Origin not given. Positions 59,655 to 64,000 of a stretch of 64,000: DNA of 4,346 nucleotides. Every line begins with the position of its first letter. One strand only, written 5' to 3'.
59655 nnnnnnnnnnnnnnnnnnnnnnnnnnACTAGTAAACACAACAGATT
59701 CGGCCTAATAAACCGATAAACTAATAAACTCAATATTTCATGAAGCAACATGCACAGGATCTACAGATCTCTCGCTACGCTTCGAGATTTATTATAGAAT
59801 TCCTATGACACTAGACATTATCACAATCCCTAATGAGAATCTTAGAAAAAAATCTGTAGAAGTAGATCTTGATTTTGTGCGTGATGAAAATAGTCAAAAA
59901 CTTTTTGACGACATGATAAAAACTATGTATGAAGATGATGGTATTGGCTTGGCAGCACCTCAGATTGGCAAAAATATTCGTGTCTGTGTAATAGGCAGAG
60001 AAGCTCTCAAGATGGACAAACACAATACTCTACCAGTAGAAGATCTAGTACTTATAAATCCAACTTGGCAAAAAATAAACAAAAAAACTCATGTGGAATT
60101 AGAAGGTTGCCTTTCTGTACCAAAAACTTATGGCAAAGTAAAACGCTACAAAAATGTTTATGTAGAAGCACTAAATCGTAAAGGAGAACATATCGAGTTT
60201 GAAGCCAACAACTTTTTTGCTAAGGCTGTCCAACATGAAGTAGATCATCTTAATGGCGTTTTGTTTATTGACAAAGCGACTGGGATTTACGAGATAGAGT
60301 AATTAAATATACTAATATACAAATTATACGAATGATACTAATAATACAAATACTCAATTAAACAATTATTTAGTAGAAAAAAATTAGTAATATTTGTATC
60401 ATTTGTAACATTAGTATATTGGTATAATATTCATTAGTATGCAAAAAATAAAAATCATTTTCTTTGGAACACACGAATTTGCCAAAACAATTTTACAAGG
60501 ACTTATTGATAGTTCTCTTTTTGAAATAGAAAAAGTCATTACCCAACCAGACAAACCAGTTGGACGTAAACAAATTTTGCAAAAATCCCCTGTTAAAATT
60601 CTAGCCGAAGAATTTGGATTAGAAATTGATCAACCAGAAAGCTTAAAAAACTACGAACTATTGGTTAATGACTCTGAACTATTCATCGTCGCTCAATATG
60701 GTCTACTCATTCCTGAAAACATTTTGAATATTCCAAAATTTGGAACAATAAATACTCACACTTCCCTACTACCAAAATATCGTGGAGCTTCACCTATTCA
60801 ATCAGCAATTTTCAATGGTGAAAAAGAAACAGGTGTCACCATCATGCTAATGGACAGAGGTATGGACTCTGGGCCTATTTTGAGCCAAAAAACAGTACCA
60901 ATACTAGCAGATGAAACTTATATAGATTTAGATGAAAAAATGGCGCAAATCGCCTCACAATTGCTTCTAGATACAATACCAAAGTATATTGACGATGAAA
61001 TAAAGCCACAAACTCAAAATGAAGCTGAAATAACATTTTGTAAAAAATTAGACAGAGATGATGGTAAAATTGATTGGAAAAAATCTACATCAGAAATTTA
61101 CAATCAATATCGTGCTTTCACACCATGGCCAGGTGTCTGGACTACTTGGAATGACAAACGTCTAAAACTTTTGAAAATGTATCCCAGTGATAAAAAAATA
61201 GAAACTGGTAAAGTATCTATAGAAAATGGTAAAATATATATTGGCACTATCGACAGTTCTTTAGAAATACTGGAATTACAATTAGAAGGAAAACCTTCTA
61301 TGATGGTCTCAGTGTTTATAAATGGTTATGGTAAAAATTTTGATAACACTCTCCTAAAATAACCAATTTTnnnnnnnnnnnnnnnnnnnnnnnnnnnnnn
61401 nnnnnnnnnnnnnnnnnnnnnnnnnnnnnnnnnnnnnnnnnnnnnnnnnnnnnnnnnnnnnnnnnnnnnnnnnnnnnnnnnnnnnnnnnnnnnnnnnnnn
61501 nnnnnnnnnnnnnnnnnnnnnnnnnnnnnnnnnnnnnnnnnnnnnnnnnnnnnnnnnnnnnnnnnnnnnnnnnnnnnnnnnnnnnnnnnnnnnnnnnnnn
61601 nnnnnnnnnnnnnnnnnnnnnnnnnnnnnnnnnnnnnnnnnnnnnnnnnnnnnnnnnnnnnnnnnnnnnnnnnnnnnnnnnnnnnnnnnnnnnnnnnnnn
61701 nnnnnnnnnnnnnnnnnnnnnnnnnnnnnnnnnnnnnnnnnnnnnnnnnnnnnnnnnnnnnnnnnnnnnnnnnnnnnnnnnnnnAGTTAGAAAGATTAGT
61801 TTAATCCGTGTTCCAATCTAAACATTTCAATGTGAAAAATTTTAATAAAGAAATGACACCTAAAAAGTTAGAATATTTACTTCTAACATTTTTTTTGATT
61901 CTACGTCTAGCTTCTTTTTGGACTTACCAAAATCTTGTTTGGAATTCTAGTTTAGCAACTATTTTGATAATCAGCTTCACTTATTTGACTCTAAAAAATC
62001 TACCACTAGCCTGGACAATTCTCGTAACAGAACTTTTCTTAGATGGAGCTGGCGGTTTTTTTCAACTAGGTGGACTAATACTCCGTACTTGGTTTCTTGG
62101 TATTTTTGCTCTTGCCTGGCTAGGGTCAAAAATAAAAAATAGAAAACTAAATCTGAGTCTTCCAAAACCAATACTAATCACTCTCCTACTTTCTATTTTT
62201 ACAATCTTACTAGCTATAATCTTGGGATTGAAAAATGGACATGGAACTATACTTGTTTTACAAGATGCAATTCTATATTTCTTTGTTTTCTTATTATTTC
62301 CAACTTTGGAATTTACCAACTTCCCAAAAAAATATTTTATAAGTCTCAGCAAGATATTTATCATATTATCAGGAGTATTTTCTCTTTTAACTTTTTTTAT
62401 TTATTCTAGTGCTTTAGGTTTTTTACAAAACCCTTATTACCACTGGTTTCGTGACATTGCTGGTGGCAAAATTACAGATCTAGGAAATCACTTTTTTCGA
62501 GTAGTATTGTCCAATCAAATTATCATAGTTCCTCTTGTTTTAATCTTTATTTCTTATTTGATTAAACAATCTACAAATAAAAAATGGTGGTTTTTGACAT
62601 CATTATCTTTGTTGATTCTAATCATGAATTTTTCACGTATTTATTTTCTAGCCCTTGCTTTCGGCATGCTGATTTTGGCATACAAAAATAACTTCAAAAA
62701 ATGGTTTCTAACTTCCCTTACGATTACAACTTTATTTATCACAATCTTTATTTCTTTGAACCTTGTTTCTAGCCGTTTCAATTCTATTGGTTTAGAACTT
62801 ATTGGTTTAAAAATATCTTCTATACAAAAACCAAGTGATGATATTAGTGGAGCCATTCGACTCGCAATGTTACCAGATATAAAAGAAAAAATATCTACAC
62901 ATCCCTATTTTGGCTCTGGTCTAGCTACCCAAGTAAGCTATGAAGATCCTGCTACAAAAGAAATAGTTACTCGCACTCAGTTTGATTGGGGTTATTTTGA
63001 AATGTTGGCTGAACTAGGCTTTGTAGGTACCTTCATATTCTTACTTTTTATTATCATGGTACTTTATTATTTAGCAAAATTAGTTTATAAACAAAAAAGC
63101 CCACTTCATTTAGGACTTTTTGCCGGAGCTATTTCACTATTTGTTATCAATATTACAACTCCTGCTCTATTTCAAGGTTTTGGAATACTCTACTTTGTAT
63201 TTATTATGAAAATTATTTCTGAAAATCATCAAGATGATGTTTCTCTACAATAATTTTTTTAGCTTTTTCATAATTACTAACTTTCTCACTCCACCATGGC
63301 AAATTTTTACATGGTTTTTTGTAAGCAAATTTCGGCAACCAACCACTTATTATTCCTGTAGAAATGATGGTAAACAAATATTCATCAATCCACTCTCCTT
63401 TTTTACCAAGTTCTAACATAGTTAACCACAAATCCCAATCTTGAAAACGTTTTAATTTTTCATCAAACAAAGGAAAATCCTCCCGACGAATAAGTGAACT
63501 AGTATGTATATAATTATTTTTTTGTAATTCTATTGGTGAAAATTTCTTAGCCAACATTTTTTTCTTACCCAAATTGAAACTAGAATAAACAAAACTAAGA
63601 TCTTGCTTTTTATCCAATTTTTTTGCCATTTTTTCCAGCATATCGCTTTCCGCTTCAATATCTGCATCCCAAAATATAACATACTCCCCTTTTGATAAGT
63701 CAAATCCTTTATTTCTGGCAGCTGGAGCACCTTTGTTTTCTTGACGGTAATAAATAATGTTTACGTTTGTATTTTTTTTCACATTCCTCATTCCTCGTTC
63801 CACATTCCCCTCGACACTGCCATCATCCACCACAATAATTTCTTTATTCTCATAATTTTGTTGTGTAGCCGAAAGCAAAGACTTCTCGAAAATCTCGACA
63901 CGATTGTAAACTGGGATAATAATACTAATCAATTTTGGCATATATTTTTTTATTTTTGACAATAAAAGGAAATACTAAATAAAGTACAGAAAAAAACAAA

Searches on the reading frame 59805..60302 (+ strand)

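Call 29: search_protein_families(library=pfam, proteins=[window:59805-60302:+], max_evalue=0.01)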
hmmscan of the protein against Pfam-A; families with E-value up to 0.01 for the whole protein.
window:59805-60302:+ (165 aa): 1 family
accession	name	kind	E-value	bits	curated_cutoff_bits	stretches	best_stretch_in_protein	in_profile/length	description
PF01327.26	Pep_deformylase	-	6e-48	162.8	22.8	1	4-159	3-151/156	Polypeptide deformylase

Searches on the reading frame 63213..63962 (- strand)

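Call 29: search_protein_families(library=pfam, proteins=[window:63213-63962:-], max_evalue=0.01)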
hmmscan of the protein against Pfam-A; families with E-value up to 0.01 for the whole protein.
window:63213-63962:- (249 aa): 3 families
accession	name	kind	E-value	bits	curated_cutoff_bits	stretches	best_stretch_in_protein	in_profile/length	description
PF00535.33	Glycos_transf_2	-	7.1e-29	101.3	23.3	1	13-126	1-113/168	Glycosyl transferase family 2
PF10111.15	Glyco_tranf_2_2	-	5.3e-15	56.1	27.3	1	13-134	1-129/276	Glycosyltransferase like family 2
PF13641.12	Glyco_tranf_2_3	-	0.00061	20.3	27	1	9-120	1-114/230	Glycosyltransferase like family 2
